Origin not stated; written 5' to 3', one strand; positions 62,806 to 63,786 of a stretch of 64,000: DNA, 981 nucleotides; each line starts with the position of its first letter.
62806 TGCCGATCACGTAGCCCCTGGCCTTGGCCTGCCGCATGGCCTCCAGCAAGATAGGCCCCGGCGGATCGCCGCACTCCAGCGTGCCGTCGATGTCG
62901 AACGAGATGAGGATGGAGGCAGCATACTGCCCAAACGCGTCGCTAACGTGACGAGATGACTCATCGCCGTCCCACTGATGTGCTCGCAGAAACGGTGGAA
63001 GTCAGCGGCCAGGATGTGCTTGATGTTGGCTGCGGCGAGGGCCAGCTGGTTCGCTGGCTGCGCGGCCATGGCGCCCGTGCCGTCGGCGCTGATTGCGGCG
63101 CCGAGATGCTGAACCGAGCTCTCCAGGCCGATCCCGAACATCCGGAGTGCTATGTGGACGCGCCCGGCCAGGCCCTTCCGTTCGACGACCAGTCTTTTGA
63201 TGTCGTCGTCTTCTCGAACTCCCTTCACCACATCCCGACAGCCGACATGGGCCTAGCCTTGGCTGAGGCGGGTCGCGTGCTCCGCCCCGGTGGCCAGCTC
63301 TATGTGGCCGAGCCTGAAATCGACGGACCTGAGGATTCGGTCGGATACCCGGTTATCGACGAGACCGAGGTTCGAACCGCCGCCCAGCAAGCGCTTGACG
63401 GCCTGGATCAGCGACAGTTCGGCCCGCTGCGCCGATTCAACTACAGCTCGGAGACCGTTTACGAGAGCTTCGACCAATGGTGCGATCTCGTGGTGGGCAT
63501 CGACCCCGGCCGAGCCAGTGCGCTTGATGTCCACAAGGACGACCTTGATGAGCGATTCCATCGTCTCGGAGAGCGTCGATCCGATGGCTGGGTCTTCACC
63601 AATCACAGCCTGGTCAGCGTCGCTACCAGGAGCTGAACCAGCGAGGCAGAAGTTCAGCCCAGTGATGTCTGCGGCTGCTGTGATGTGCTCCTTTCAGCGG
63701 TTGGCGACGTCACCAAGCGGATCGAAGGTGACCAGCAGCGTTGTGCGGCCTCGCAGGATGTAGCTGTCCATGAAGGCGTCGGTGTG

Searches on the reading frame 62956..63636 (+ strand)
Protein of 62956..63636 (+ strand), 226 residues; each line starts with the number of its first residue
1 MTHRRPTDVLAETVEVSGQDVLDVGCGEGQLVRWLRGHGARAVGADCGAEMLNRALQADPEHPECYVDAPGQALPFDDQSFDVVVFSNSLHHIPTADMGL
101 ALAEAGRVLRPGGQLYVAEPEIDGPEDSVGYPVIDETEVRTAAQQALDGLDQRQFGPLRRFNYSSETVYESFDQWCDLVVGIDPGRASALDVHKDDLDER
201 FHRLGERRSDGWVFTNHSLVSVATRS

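Call 88: search_protein_families(library=pfam, proteins=[window:62956-63636:+], max_evalue=0.0001)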
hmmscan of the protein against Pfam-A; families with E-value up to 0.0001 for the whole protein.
window:62956-63636:+ (226 aa): 8 families
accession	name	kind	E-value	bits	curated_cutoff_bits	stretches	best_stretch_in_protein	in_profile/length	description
PF08241.18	Methyltransf_11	-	1.5e-23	83.7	21.2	1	22-117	1-95/95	Methyltransferase domain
PF13649.12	Methyltransf_25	-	2.2e-20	73.6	27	1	21-113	1-97/97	Methyltransferase domain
PF08242.18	Methyltransf_12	-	2.3e-15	57.6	30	1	22-115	1-98/98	Methyltransferase domain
PF13489.12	Methyltransf_23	-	3.1e-15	56.7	27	1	10-126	13-125/164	Methyltransferase domain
PF13847.12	Methyltransf_31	-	1.9e-12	47.6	27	1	17-121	3-113/145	Methyltransferase domain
PF01209.24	Ubie_methyltran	-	3.7e-11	43.3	20.1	1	15-119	45-153/233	ubiE/COQ5 methyltransferase family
PF07021.18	MetW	-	6.5e-09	36.1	21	1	17-94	13-89/193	Methionine biosynthesis protein MetW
PF05148.21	Methyltransf_8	-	2e-07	31.5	27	1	18-119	73-158/219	Hypothetical methyltransferase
